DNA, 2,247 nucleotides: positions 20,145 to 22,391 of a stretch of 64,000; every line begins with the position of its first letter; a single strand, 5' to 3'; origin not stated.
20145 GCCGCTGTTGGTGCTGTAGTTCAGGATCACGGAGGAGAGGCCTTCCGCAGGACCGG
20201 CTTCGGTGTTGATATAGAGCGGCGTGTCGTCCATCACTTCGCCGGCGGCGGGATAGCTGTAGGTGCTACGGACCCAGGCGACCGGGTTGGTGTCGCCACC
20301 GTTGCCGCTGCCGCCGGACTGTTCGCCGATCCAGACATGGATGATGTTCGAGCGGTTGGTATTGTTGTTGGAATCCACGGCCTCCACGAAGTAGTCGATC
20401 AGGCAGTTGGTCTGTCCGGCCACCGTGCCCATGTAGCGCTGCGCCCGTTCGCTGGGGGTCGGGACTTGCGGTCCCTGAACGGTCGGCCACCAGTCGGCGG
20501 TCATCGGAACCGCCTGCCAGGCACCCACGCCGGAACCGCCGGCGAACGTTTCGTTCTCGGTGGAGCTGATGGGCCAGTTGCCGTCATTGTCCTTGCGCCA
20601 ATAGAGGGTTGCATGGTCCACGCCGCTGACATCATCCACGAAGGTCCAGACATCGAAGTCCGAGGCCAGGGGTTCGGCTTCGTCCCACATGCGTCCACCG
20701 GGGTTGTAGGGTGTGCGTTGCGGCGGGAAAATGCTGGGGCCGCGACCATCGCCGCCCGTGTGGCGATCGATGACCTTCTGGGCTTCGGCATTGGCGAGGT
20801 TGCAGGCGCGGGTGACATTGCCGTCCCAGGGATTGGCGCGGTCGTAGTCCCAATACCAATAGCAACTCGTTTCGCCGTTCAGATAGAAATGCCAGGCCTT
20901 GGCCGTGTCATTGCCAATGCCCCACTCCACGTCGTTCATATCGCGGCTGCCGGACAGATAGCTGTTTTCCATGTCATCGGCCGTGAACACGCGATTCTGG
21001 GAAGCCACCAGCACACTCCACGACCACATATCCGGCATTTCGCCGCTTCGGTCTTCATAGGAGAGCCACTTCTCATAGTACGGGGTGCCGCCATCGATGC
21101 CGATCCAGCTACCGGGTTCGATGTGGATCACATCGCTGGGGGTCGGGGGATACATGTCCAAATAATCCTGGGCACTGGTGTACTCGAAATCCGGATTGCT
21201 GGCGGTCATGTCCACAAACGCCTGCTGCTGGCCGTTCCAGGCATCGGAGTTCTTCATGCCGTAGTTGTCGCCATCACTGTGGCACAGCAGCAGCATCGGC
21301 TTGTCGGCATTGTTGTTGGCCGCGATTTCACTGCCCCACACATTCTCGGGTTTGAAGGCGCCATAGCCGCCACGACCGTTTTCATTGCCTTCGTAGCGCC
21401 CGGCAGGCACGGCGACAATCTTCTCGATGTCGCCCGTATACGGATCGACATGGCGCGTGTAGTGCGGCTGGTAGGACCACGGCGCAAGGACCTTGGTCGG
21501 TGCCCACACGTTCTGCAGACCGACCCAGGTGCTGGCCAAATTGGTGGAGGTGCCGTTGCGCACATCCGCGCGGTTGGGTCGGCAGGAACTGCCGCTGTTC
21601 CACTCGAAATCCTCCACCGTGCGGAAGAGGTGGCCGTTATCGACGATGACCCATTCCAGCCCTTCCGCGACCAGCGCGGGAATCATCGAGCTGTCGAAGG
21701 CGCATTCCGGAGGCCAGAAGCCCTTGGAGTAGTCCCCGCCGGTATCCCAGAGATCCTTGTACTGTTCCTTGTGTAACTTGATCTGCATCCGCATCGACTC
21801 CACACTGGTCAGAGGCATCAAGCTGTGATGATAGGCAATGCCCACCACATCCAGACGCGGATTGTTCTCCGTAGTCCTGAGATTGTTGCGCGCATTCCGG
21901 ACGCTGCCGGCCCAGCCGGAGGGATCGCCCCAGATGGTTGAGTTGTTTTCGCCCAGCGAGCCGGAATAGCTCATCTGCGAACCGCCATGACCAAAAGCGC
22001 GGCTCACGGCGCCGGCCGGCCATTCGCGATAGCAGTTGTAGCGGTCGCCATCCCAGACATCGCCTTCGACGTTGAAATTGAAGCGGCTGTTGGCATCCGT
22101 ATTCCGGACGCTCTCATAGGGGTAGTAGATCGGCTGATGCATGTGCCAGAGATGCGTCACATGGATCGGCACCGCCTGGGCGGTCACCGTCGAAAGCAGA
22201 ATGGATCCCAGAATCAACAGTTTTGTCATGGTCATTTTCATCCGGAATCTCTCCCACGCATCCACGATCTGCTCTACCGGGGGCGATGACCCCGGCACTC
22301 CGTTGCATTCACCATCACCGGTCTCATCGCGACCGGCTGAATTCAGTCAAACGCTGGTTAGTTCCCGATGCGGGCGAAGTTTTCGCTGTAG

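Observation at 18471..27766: Tandem operon of two giant secreted alpha-glucan enzymes (1802-aa GH13 then 1275-aa GH57-like) studded with repeated W-DNNGG-NY CBM-like modules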

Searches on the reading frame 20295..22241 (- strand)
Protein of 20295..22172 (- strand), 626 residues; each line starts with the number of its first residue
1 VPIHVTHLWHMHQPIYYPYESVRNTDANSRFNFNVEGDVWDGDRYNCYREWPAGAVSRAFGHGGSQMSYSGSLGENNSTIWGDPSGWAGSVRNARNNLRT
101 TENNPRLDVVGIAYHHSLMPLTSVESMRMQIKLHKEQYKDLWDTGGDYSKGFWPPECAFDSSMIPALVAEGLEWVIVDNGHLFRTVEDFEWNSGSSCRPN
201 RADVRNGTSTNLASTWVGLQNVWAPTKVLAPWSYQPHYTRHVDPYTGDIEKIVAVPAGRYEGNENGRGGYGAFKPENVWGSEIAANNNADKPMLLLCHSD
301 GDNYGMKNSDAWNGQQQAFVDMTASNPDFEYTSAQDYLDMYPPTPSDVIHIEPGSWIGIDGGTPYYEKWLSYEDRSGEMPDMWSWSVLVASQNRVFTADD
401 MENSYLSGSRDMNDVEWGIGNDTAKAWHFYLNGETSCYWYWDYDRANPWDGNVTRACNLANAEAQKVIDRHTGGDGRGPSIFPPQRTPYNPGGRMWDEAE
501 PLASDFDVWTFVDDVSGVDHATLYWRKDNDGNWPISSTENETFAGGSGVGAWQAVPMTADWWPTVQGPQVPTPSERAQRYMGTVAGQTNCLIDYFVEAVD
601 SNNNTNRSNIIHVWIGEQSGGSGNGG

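Call 10: search_solved_structures(query=window:20400-22241:-, max_evalue=1, show_alignments=2)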
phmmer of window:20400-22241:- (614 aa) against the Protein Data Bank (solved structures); distinct sequences matched with E-value up to 1: 3.
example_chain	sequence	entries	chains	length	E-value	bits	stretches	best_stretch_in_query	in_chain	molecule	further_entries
1k1w_A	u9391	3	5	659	0.1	14.3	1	122-206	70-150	4-ALPHA-GLUCANOTRANSFERASE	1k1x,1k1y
10dq_K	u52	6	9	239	0.76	11.5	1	136-193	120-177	Inner kinetochore subunit MCM22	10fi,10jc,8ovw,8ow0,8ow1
6oua_K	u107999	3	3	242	0.77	11.4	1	136-193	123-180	Inner kinetochore subunit MCM22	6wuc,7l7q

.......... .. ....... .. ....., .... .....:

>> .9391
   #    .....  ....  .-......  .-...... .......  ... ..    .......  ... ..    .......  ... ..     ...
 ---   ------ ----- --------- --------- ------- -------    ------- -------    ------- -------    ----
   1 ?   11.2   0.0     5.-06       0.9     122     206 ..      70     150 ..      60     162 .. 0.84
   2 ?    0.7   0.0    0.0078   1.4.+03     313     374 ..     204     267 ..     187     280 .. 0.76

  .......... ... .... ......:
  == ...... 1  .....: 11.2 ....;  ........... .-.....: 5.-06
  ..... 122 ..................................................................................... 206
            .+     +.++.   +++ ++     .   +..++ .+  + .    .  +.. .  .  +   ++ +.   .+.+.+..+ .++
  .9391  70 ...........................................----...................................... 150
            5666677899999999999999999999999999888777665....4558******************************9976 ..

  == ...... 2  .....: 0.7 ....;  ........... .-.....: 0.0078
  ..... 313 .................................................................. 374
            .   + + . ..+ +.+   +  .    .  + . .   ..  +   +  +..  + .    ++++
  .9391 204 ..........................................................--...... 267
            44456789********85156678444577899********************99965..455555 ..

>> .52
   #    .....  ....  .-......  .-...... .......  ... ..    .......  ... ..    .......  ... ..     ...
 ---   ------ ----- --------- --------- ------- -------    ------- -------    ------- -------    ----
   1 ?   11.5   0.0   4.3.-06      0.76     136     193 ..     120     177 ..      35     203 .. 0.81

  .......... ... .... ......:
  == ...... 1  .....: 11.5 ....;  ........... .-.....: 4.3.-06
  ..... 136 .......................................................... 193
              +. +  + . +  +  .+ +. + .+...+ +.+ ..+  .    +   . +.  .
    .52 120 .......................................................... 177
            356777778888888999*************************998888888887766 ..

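Call 47: search_protein_representatives(protein=window:20295-22172:-)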
Query: 626 residues. Proteins with E-value up to 0.001 (for the whole library): 493; up to 1e-10: 303; up to 1e-30: 159. The best 150 are listed.
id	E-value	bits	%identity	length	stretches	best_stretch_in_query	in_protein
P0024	0.0e+00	1174.4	78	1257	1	2-626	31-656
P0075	3.1e-254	862.2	63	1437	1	2-618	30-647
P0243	1.7e-247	839.9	62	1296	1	2-619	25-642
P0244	1.3e-231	787.4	62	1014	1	75-625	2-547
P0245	1.8e-216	737.4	57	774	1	2-617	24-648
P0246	5.5e-210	716.0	69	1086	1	188-622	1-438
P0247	8.5e-163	560.0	46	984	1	1-625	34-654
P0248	7.5e-161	553.6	47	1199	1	2-626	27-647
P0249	1.7e-154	532.6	45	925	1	2-623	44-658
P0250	7.8e-146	503.9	46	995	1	2-620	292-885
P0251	6.6e-143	494.3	47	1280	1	2-626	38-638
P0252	1.5e-139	483.2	51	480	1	79-558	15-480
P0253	5.7e-138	477.9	44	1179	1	2-626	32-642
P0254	6.8e-138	477.7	46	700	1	11-621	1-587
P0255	2.8e-133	462.5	44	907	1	3-624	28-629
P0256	7.8e-132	457.7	44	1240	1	2-623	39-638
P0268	3.9e-110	385.9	45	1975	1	2-621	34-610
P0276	7.6e-94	332.1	40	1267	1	3-626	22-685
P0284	2.7e-87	310.5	38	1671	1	3-623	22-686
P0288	7.4e-84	299.1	37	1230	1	3-624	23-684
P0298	1.3e-76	275.1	36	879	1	3-618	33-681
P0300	2.6e-76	274.1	34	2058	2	3-625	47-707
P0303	2.6e-75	270.8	39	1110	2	39-626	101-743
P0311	1.0e-68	249.1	39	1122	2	42-622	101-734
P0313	9.9e-66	239.2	35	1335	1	3-624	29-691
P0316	1.3e-65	238.7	36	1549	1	2-625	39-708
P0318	1.3e-64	235.5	37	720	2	43-615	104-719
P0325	2.4e-60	221.4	33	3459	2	2-624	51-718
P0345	4.6e-52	194.0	34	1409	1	3-621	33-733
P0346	7.7e-51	190.0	36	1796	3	43-372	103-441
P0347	2.0e-49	185.3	36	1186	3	42-371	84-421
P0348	3.1e-49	184.6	34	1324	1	35-618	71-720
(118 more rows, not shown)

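Call 48: list_cluster_members(proteins=[P0247, P0248, P0251, P0256, P0268, P0276, P0284, P0288, P0300, P0313])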
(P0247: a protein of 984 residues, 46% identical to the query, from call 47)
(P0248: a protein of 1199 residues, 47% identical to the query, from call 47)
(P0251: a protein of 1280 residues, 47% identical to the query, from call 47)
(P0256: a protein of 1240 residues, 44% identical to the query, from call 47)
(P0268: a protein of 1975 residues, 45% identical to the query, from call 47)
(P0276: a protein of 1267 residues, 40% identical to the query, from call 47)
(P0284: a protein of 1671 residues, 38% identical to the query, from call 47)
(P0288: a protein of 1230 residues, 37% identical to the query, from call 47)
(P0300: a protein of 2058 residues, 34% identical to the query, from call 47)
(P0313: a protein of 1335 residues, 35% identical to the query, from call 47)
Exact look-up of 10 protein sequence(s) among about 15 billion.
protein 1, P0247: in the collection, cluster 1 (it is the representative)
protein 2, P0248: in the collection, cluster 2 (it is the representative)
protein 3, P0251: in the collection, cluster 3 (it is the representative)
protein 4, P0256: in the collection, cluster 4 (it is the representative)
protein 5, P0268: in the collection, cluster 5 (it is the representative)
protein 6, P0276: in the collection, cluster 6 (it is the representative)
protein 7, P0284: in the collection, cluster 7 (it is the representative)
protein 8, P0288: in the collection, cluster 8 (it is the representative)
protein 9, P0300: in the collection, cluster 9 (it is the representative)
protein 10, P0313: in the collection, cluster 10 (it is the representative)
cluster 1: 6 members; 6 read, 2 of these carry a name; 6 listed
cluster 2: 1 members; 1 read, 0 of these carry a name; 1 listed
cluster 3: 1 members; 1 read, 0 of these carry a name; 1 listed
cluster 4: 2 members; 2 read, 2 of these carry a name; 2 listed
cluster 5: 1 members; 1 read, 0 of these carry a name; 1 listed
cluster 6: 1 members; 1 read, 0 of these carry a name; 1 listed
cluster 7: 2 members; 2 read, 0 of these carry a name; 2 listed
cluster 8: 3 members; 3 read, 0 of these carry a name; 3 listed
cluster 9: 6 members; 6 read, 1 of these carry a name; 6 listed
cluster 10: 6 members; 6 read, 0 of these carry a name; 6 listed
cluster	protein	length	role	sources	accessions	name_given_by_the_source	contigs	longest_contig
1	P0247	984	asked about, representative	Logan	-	-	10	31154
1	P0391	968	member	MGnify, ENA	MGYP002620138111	FL=1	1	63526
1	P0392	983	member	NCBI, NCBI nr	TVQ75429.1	MAG: hypothetical protein EA380_10890 [Phycisphaeraceae bacterium]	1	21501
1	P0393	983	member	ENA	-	-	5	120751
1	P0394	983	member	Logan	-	-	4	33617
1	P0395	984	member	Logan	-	-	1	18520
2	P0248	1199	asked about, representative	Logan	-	-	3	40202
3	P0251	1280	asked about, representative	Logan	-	-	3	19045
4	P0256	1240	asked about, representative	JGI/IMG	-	hypothetical protein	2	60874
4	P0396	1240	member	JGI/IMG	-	hypothetical protein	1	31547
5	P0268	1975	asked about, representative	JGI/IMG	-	-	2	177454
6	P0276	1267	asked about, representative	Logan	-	-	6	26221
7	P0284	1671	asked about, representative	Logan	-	-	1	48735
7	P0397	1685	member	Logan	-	-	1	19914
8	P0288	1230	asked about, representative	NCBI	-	-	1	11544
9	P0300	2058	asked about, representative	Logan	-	-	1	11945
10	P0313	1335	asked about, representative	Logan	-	-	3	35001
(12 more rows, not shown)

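Call 53: search_solved_structures(query=A2, max_evalue=1, show_alignments=2)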
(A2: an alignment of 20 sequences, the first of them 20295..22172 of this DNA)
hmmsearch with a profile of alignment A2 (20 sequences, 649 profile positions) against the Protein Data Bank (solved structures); distinct sequences matched with E-value up to 1: 3.
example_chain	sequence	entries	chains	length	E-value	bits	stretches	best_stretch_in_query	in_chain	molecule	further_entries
1k1w_A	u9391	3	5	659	5.9e-08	34.8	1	126-204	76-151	4-ALPHA-GLUCANOTRANSFERASE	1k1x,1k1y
7e1y_A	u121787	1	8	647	3.6e-06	28.8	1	118-206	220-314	Glycoside hydrolase, family 57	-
2b5d_X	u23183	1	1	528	0.34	12.4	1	122-202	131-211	alpha-Amylase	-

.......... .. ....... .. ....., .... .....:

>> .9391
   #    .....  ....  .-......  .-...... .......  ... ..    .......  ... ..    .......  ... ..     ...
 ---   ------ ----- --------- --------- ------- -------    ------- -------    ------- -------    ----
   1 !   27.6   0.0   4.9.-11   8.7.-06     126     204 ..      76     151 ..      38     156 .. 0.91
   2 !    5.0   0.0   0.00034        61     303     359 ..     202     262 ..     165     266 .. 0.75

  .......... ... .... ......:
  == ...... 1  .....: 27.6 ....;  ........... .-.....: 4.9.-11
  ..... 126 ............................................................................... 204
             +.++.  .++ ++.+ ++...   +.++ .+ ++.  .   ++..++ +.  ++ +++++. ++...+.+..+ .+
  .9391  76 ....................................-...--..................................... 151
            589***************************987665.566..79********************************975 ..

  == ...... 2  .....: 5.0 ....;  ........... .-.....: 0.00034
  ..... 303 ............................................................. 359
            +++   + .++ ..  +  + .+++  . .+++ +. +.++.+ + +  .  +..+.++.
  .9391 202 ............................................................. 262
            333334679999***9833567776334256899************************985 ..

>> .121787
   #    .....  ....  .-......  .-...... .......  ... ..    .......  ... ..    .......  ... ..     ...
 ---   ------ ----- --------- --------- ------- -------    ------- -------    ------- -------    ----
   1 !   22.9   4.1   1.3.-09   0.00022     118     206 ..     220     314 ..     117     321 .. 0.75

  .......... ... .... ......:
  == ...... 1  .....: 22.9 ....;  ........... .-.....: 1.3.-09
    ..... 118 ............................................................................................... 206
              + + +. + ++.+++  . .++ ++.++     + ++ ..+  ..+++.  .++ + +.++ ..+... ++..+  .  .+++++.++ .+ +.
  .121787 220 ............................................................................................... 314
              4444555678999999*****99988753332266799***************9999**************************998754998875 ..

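Call 57: find_related_loci(query=A2, collection=genome_contigs, flank=10000)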
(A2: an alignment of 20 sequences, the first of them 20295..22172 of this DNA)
Query A2 (626 aa) in genome_contigs; peptide patterns used: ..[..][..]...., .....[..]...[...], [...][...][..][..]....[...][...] (x = any residue, [..] = any of these).
599 stretches matched a pattern (row limit reached: there are more); 562 encode a relative of the query (tblastn E <= 1e-3); the best 80 are kept; 80 distinct loci.
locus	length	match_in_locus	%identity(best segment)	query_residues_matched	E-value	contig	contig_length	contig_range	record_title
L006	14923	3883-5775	82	1-626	0e+0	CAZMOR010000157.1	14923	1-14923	MAG TPA_asm: uncultured Verrucomicrobiota bacterium isolate binchicken_co229_56 genome assembly, contig: k141_823362, wh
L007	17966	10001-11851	78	1-619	0e+0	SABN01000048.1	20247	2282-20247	MAG: Opitutia bacterium isolate INTA.CYC.094 contig-100_2113, whole genome shotgun sequence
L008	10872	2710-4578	80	1-623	0e+0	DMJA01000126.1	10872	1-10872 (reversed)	MAG TPA_asm: Verrucomicrobia bacterium isolate UBA8943 contig_45111, whole genome shotgun sequence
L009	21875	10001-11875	69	2-617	0e+0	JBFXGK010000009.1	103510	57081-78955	MAG: Kiritimatiellia bacterium isolate CA_2019_TPIn_161 NODE_716_length_103510_cov_41.899277_TPIn, whole genome shotgun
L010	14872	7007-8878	67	1-617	0e+0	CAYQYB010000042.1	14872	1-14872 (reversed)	MAG TPA_asm: uncultured Verrucomicrobiota bacterium isolate SRP220891_co2_89 genome assembly, contig: NODE_6474_length_1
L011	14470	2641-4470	68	1-617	0e+0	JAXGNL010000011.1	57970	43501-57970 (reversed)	MAG: Kiritimatiellia bacterium isolate AnMBR.bin255 bin255_11, whole genome shotgun sequence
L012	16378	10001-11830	66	1-617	0e+0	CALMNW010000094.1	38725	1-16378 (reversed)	MAG TPA_asm: uncultured Verrucomicrobia bacterium isolate SRR8859111_bin.86_CONCOCT_v1.1_MAG genome assembly, contig: ER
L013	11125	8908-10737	67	1-617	0e+0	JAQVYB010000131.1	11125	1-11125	MAG: Kiritimatiellae bacterium isolate STF2_14 NODE_17425_length_11125_cov_3.290326_Sandtown_F2, whole genome shotgun se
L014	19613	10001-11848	69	2-623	0e+0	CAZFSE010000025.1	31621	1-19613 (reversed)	MAG TPA_asm: uncultured Verrucomicrobiota bacterium isolate binchicken_co269_230 genome assembly, contig: NODE_1191_leng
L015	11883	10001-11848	62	2-619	0e+0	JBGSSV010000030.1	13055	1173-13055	MAG: Chthoniobacterales bacterium isolate JTS-AC390 k141_1659484, whole genome shotgun sequence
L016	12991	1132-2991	60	2-621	0e+0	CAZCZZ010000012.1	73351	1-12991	MAG TPA_asm: uncultured Verrucomicrobiota bacterium isolate SRP173033_co1_366 genome assembly, contig: NODE_460_length_7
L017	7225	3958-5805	61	2-619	0e+0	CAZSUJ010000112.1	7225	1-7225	MAG TPA_asm: uncultured Chthoniobacter sp. isolate SRP242652_co2_114 genome assembly, contig: NODE_10881_length_7225_cov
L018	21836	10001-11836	61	2-615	0e+0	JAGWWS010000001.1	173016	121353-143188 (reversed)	MAG: Verrucomicrobia bacterium isolate REEB449 contig-150_56, whole genome shotgun sequence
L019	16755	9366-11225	60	2-617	0e+0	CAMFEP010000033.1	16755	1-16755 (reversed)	MAG: Kiritimatiellales bacterium isolate AH-24oct19-233 genome assembly, contig: AH-24oct19-C7714, whole genome shotgun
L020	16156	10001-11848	61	2-617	0e+0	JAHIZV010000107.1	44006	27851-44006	MAG: Verrucomicrobia bacterium isolate Modern_marine.mb.194 Modern_marine.mb.194_k141_1122830, whole genome shotgun sequ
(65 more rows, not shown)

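Call 69: predict_structure(alignment_id=A2)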
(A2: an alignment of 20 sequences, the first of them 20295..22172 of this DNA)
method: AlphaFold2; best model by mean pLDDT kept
length: 626 residues; sequences in the alignment: 20
mean_pLDDT: 85.8   pTM: 0.92
mean pLDDT of the five models: 85.8, 84.3, 83.3, 83.2, 80.7
residues with pLDDT >= 90: 309; 70-90: 234; 50-70: 66; < 50: 17
segments of 3 or more residues with pLDDT < 50: 304-307, 373-376, 620-626
pLDDT, mean of each block of 10 residues (from residue 1): 90 75 84 74 76 88 93 86 83 93 94 92 95 92 88 91 96 95 88 71 84 77 81 95 96 93 68 74 87 87 51 75 91 96 95 72 64 56 91 96 81 88 96 83 67 93 97 88 88 79 91 97 97 90 95 98 84 95 95 98 96 81 36
secondary structure, 60 per line:
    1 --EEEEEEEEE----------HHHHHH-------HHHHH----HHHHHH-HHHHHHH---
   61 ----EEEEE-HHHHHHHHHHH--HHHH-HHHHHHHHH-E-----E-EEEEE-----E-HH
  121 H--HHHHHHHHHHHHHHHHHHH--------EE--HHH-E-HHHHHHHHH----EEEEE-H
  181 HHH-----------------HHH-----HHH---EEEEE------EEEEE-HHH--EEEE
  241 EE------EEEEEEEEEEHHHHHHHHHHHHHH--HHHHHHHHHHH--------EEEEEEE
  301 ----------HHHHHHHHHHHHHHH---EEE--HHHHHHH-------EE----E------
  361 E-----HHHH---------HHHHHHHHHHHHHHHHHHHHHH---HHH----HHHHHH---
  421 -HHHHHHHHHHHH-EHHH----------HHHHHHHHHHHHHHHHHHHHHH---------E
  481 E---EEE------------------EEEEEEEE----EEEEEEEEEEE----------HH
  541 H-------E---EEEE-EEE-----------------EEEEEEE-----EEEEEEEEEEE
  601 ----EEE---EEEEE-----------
elements in order: E3-11 H22-27 H35-39 H44-49 H51-57 E65-69 H71-81 H84-87 H89-97 E107-111 H124-142 H161-169 E174-178 H180-183 E215-219 E226-230 E237-242 E249-258 H259-272 H275-285 E294-300 H311-325 E329-331 H334-340 H367-370 H380-401 H412-417 H422-433 H449-470 E485-487 E506-513 E518-528 E553-556 E558-560 E578-584 E590-600 E605-607 E611-615

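Call 85: list_cluster_members(proteins=[P0303, P0311, P0318, P0325, P0346, P0347, P0348, P0345, P0316, P0298])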
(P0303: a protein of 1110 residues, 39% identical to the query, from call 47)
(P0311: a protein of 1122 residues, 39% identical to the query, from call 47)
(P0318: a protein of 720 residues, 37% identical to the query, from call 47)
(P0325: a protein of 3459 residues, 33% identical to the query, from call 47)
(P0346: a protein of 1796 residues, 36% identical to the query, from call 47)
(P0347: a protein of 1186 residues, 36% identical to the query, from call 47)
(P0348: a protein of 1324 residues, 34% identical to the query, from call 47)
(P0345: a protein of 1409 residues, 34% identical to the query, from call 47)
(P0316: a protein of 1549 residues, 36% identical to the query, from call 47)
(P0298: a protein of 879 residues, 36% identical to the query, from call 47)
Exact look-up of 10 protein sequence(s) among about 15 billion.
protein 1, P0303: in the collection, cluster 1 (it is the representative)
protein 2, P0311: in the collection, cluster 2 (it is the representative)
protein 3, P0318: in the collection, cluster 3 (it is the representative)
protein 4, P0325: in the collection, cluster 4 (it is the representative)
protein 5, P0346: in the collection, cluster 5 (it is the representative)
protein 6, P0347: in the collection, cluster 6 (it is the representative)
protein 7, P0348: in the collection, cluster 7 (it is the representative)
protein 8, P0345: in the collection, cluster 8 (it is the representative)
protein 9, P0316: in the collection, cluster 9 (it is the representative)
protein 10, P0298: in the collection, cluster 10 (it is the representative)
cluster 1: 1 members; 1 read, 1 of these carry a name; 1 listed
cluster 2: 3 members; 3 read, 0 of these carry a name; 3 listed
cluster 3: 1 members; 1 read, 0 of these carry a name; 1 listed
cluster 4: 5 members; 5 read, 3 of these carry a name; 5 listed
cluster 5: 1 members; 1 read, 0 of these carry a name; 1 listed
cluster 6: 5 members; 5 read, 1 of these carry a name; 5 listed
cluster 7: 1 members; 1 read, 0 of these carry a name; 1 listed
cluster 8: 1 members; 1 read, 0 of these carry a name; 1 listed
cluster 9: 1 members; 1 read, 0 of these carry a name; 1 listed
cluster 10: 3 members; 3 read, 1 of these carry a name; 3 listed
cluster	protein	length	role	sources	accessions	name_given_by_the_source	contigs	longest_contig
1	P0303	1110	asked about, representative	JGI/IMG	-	hypothetical protein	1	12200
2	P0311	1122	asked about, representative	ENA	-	-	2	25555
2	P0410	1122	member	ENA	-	-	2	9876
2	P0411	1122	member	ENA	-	-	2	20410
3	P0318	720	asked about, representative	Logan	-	-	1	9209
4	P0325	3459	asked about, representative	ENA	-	-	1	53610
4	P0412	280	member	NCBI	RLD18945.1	MAG: hypothetical protein DRI36_00280, partial [Caldiserica bacterium]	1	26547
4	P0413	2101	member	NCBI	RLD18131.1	MAG: hypothetical protein DRI36_02200, partial [Caldiserica bacterium]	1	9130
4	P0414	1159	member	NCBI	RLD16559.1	MAG: hypothetical protein DRI36_05535, partial [Caldiserica bacterium]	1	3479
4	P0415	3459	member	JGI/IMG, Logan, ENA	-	-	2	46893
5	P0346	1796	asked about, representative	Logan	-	-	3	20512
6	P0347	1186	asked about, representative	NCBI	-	-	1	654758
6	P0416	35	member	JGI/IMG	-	hypothetical protein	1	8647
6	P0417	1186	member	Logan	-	-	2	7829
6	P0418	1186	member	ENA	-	-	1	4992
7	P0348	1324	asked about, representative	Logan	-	-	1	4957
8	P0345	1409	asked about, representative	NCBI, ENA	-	-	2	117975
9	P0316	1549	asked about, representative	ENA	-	-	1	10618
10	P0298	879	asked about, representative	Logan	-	-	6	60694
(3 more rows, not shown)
